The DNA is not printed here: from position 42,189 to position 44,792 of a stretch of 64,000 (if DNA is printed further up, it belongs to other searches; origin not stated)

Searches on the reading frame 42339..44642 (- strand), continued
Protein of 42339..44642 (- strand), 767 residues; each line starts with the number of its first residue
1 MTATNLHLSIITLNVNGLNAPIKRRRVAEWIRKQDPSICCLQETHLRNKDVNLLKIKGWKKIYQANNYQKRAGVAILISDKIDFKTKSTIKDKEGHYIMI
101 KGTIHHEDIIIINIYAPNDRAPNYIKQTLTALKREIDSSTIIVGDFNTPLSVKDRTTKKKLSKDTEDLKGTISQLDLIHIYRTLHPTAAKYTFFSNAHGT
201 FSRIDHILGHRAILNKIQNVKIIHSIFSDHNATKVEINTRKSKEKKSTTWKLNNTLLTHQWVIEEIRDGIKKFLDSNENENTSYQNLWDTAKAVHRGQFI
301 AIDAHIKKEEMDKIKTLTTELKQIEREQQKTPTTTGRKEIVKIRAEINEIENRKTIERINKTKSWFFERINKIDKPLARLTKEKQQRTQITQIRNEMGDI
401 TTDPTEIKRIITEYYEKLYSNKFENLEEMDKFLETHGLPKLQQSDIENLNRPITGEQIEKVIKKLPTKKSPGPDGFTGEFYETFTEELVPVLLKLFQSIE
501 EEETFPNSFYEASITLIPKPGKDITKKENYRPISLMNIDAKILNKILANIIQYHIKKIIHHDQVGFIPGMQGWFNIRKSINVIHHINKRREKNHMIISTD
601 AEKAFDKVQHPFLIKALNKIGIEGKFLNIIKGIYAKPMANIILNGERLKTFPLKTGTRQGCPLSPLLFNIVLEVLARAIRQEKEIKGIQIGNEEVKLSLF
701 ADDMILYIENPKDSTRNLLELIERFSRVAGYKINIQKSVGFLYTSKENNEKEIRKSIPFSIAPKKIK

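Call 76: search_protein_families(library=pfam, proteins=[window:42342-44642:-], max_evalue=0.001)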
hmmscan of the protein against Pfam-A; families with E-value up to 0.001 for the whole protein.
window:42342-44642:- (767 aa): 3 families
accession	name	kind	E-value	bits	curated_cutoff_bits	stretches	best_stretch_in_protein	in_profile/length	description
PF00078.32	RVT_1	-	8.9e-46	156.6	29.6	1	517-742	1-193/205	Reverse transcriptase (RNA-dependent DNA polymerase)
PF03372.29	Exo_endo_phos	-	5.2e-23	82.4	24.5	1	11-230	1-225/225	Endonuclease/Exonuclease/phosphatase family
PF14529.12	Exo_endo_phos_2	-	1.7e-07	31.5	27.4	1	109-232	1-115/117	Endonuclease-reverse transcriptase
